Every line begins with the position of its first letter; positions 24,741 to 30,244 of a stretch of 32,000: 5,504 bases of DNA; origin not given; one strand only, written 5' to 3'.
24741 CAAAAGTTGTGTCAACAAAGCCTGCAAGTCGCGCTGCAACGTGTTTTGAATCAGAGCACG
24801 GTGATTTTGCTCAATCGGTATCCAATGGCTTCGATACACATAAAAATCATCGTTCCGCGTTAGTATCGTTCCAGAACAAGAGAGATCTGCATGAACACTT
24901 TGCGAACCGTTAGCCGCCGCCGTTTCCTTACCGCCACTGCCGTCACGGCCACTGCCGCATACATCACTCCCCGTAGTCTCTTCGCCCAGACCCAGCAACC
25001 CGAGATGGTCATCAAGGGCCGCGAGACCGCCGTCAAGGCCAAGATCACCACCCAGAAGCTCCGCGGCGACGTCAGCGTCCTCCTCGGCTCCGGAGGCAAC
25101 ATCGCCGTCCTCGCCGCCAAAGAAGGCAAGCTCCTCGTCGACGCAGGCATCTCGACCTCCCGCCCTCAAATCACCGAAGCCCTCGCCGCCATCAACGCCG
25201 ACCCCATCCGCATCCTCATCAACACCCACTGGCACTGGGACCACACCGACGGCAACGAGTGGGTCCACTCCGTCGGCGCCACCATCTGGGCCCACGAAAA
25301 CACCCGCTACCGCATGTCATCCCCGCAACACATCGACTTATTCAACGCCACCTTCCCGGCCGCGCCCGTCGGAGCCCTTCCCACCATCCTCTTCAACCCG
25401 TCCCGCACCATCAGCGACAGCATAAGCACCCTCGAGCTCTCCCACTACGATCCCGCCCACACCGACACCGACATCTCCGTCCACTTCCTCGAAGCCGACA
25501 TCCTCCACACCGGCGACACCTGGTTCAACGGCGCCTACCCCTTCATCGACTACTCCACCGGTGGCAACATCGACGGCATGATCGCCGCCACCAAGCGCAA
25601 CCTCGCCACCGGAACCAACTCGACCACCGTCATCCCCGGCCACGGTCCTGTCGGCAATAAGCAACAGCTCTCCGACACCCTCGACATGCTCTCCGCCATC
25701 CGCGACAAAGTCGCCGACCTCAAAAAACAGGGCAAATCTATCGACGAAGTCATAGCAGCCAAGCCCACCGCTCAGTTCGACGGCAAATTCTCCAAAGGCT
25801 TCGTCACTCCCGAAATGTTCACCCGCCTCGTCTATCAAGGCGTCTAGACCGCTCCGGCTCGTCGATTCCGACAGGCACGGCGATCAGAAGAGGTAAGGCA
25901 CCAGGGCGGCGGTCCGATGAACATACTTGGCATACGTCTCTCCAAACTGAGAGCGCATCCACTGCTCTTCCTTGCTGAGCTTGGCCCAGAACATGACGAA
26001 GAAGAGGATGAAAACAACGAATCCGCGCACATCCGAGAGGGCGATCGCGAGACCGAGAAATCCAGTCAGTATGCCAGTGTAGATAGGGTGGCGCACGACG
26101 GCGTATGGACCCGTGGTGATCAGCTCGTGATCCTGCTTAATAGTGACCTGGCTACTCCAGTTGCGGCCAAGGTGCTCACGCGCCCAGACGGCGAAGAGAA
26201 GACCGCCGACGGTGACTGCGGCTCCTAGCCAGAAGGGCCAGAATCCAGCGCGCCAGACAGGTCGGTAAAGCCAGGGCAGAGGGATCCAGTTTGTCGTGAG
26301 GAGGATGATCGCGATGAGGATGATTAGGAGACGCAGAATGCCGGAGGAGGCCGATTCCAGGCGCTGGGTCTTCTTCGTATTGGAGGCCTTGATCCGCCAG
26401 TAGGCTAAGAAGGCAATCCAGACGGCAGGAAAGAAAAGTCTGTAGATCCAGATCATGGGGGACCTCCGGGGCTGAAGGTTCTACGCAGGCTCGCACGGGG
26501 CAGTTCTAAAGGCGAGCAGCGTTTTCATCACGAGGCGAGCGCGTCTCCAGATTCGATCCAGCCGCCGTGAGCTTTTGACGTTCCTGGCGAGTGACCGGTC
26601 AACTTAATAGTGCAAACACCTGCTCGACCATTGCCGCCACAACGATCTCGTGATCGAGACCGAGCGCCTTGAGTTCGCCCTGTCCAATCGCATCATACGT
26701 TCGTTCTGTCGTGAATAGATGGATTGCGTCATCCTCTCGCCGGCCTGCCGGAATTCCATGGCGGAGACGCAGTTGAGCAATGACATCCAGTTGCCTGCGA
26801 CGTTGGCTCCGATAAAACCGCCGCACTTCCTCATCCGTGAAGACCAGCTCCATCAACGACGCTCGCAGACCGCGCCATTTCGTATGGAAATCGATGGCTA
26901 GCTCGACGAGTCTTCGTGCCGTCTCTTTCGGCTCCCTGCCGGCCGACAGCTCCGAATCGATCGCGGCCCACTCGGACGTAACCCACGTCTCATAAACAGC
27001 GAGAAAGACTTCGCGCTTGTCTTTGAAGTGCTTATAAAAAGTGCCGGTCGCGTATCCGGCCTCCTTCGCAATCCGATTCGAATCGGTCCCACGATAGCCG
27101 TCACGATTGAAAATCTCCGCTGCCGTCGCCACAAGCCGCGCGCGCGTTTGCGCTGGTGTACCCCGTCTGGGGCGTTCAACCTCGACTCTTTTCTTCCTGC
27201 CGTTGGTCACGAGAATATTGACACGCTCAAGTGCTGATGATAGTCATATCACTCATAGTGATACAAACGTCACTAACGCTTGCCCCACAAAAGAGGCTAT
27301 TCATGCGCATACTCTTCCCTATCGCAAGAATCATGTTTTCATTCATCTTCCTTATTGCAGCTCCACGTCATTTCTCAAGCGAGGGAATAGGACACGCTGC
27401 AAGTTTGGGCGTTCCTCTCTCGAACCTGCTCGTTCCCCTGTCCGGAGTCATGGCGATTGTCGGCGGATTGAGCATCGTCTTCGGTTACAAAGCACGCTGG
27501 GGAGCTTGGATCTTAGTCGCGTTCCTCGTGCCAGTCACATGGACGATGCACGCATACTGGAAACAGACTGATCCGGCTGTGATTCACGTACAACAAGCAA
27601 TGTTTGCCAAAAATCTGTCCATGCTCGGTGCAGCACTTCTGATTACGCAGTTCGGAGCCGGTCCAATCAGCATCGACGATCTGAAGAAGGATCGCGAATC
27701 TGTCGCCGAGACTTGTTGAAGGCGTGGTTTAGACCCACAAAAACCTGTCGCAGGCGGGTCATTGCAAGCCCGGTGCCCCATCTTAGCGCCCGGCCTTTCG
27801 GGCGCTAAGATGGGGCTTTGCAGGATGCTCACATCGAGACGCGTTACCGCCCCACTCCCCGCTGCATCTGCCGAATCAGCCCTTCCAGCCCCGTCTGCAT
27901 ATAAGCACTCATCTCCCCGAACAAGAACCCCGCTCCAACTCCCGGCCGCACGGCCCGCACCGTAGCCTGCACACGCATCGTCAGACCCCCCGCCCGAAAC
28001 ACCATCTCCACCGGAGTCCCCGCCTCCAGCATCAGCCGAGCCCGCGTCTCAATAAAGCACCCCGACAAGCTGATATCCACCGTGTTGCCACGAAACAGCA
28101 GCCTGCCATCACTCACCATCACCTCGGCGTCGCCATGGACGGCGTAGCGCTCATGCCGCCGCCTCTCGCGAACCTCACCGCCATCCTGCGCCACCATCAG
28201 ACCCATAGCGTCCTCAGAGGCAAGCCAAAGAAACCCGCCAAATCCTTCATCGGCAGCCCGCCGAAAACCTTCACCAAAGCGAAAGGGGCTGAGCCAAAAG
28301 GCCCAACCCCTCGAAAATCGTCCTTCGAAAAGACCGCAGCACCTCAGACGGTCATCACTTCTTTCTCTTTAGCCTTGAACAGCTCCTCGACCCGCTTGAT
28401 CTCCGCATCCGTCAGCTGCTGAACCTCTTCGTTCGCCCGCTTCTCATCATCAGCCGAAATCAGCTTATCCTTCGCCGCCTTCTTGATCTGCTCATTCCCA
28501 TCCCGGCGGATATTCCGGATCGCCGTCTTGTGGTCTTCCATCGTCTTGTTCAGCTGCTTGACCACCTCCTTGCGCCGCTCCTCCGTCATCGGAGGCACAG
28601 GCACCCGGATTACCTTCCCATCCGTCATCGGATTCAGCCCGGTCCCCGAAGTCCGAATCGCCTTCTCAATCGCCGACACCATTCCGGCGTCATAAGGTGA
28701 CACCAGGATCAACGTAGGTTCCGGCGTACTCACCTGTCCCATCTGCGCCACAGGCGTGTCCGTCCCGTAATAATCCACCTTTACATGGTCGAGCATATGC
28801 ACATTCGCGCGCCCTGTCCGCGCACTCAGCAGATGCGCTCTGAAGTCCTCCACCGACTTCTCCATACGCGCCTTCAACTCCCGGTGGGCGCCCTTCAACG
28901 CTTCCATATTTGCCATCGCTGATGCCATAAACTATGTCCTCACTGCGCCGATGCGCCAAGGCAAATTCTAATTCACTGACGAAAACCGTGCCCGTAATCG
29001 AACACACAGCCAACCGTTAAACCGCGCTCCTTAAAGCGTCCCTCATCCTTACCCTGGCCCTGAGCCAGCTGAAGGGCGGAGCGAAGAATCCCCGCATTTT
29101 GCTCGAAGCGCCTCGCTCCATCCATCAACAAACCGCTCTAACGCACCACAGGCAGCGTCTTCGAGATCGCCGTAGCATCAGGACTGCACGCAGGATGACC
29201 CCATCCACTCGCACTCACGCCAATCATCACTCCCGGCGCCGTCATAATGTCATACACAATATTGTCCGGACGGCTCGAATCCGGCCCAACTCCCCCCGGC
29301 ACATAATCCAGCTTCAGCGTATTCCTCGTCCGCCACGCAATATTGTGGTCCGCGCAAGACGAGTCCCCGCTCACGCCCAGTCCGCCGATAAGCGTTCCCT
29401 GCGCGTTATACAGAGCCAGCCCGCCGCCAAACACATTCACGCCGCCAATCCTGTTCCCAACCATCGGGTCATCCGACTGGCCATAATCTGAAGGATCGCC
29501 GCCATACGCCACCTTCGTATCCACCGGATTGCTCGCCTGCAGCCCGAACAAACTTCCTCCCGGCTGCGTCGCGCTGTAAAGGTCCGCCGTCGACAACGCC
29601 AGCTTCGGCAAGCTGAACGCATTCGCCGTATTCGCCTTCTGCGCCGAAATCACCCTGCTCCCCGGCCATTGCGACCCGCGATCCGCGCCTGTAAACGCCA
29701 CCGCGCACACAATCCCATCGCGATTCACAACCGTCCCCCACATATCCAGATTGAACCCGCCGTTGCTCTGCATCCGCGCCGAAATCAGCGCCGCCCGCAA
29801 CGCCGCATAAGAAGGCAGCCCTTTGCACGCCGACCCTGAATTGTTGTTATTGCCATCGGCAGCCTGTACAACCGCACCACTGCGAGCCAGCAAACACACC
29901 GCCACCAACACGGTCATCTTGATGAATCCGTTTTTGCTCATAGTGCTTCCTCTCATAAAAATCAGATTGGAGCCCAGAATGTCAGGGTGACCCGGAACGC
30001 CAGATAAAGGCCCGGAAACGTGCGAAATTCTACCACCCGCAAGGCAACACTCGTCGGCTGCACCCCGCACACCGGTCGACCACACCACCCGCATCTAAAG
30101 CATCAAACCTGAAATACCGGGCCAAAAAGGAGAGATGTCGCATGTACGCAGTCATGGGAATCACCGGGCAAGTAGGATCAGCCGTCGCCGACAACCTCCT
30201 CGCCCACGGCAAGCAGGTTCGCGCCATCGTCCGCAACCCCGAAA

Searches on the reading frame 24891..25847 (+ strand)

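Call 41: search_protein_families(library=pfam, proteins=[window:24891-25847:+], max_evalue=0.00001)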
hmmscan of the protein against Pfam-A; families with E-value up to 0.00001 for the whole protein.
window:24891-25847:+ (318 aa): 1 family
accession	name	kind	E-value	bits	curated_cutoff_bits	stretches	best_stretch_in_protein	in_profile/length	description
PF00753.33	Lactamase_B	-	1.1e-19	71.6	22.7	1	68-228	5-162/196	Metallo-beta-lactamase superfamily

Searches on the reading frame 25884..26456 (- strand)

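Call 41: search_protein_families(library=pfam, proteins=[window:25884-26456:-], max_evalue=0.00001)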
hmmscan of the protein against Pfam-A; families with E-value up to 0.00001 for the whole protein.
window:25884-26456:- (190 aa): 2 families
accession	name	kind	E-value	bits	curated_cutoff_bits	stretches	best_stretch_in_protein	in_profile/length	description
PF04191.18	PEMT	-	2.1e-17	63.9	25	1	75-173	3-104/105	Phospholipid methyltransferase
PF04140.19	ICMT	-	2.7e-13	50.6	24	1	83-167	6-93/95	Isoprenylcysteine carboxyl methyltransferase (ICMT) family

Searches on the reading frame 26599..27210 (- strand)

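Call 4: search_protein_families(library=pfam, proteins=[window:26599-27210:-], max_evalue=0.01)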
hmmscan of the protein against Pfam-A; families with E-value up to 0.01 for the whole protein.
window:26599-27210:- (203 aa): 2 families
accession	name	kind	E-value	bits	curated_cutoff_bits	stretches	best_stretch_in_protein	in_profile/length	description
PF00440.29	TetR_N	-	8.2e-14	51.6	24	1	26-72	1-47/47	Bacterial regulatory proteins, tetR family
PF17765.7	MLTR_LBD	-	0.0046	17.5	26.3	1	99-150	34-81/168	MmyB-like transcription regulator ligand binding domain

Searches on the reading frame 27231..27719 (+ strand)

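Call 4: search_protein_families(library=pfam, proteins=[window:27231-27719:+], max_evalue=0.01)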
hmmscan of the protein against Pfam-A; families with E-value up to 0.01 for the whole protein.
window:27231-27719:+ (162 aa): 3 families
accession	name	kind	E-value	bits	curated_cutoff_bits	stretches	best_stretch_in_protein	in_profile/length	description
PF02077.20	SURF4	-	6.8e-11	42.7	27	1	76-153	184-265/267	SURF4 family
PF07681.17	DoxX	-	6.3e-09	36.8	23.6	1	31-108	4-85/85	DoxX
PF05514.17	HR_lesion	-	8.8e-05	23.1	22.6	0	76-137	74-134/138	HR-like lesion-inducing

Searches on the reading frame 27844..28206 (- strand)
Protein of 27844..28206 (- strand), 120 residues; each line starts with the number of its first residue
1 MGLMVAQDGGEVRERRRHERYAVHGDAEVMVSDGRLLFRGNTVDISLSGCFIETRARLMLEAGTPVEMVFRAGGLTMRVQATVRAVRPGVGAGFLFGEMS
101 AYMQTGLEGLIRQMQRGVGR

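Call 4: search_protein_families(library=pfam, proteins=[window:27844-28206:-], max_evalue=0.01)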
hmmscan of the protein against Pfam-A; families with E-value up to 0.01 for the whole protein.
window:27844-28206:- (120 aa): 1 family
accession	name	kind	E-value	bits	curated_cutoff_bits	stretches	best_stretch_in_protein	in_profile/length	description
PF07238.19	PilZ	-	1.1e-14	55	22.5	1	14-111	1-100/102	PilZ domain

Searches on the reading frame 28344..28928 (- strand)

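Call 4: search_protein_families(library=pfam, proteins=[window:28344-28928:-], max_evalue=0.01)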
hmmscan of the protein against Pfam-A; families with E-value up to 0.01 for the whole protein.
window:28344-28928:- (194 aa): 2 families
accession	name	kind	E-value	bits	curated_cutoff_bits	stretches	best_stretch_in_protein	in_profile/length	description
PF01765.24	RRF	-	2e-65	220.1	29.7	1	31-192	3-164/164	Ribosome recycling factor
PF14943.11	MRP-S26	-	0.0067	16.8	27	1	100-188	6-95/168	Mitochondrial ribosome subunit S26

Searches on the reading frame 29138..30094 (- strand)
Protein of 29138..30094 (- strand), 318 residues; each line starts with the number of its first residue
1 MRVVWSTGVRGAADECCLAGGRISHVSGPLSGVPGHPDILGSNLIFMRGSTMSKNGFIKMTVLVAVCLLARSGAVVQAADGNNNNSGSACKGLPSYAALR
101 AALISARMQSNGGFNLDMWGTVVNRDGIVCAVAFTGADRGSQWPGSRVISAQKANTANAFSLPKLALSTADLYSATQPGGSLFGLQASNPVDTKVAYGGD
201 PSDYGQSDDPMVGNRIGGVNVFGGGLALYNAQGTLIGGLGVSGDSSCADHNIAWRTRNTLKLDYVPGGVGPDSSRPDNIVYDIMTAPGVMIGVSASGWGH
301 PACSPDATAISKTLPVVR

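Call 4: search_protein_families(library=pfam, proteins=[window:29138-30094:-], max_evalue=0.01)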
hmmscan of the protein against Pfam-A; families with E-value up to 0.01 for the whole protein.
window:29138-30094:- (318 aa): 1 family
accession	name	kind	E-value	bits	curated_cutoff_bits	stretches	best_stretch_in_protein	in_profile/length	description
PF03928.20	HbpS-like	-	1.8e-10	41.3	25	1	121-253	27-123/128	Haem degrading protein HbpS-like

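Call 11: search_protein_families(library=ncbifam, proteins=[window:29138-30094:-], max_evalue=0.001)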
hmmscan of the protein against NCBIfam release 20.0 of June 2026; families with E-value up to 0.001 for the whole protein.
window:29138-30094:- (318 aa): 0 families
